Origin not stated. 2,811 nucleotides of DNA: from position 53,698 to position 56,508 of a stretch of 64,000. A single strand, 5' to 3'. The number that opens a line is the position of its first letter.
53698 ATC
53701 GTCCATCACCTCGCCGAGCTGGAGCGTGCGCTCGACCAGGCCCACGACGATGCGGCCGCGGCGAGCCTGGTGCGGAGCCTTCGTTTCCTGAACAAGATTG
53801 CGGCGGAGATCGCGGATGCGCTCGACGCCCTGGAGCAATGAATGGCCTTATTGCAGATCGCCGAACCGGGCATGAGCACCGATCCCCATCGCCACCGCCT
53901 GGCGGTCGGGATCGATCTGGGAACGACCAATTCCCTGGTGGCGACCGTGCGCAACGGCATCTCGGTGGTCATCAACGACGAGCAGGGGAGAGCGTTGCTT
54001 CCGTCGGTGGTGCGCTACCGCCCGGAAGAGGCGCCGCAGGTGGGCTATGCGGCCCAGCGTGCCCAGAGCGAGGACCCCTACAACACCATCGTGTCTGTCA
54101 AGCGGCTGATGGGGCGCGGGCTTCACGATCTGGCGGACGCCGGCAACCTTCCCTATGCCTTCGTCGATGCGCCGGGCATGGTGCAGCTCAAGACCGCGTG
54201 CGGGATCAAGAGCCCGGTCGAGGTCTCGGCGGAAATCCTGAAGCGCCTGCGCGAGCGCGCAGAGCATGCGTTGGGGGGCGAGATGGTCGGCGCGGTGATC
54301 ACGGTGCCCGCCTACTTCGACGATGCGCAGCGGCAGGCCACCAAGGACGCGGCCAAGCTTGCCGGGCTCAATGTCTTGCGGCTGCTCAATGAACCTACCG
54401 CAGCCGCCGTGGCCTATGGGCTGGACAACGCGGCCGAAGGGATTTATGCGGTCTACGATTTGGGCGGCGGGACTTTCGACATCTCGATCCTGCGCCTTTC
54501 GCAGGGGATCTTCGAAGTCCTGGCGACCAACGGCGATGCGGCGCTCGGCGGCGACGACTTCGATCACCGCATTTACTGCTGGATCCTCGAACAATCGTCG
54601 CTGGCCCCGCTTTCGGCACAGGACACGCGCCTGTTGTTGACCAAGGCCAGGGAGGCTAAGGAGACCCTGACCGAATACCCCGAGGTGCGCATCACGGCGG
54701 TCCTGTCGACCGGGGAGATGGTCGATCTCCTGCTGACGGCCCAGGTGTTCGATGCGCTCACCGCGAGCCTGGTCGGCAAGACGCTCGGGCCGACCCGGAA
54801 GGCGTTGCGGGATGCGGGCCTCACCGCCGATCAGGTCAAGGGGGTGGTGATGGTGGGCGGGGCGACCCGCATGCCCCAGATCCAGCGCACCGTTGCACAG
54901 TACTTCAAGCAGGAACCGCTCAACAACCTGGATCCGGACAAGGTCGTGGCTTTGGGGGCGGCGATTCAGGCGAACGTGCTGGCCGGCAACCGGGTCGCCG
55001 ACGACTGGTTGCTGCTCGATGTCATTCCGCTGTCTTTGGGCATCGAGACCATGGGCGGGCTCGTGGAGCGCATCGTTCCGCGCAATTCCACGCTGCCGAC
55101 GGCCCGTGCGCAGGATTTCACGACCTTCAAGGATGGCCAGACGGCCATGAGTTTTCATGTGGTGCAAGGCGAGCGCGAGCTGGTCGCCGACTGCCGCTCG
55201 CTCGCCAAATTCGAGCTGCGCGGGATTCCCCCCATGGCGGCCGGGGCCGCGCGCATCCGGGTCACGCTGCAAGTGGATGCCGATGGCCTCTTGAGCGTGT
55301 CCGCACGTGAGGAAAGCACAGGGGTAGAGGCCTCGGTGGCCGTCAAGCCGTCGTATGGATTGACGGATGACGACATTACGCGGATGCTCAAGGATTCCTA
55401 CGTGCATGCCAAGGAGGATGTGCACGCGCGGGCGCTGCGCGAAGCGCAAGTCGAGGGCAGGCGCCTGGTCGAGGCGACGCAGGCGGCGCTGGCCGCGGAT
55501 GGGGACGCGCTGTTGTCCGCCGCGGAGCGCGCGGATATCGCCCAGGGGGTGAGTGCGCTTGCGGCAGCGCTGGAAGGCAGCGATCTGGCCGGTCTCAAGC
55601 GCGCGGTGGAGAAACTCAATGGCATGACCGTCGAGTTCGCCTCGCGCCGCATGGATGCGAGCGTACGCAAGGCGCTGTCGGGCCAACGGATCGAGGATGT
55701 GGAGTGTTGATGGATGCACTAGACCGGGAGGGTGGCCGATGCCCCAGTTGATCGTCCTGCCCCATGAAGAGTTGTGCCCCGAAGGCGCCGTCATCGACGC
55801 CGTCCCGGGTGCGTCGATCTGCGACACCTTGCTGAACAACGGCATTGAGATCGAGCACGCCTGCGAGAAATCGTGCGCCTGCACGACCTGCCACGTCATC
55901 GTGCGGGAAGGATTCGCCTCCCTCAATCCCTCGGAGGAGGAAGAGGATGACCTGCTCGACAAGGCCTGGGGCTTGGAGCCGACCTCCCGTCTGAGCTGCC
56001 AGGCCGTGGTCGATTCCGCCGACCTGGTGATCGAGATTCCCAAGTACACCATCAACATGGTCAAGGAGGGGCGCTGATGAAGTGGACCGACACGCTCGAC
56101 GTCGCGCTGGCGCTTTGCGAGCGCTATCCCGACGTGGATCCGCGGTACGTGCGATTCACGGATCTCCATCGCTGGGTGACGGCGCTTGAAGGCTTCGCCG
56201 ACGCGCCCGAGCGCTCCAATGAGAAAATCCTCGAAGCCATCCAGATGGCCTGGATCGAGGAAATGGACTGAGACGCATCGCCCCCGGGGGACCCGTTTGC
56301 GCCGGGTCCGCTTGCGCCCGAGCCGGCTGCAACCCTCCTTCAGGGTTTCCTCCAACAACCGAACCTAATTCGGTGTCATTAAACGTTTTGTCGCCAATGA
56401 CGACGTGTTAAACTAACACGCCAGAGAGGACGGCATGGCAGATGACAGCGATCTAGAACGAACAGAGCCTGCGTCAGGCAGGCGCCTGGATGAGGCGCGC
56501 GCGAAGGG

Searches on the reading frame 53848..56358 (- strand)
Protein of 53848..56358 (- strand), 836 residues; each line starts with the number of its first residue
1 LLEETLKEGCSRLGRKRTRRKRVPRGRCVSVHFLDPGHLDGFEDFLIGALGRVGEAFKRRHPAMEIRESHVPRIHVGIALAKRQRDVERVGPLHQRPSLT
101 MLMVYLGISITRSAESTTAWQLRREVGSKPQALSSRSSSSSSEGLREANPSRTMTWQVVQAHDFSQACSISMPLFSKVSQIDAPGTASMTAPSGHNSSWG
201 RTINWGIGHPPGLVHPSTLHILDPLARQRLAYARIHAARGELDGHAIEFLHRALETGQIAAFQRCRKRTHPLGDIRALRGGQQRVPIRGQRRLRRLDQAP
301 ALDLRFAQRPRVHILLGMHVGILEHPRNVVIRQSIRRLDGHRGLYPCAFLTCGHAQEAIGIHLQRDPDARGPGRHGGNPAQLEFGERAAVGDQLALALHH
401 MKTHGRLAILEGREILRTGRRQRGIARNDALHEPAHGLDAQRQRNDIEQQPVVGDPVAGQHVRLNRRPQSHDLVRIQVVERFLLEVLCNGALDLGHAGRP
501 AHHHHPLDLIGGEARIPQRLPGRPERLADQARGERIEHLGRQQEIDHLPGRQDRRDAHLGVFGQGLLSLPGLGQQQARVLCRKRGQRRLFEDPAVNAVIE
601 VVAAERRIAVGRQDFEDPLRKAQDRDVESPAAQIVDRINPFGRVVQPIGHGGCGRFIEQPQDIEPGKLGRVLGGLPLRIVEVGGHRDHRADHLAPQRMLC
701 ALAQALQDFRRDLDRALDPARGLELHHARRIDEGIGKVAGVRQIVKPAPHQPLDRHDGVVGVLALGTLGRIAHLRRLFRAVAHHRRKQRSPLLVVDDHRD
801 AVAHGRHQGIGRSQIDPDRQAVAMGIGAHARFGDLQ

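Call 82: search_protein_families(library=pfam, proteins=[window:53848-56358:-], max_evalue=0.00001)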
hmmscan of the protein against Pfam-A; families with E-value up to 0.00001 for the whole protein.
window:53848-56358:- (836 aa): 1 family
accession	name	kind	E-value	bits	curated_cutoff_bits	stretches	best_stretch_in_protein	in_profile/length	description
PF10712.14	NAD-GH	-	3.4e-108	363.1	22.8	1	261-820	2-574/576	NAD-specific glutamate dehydrogenase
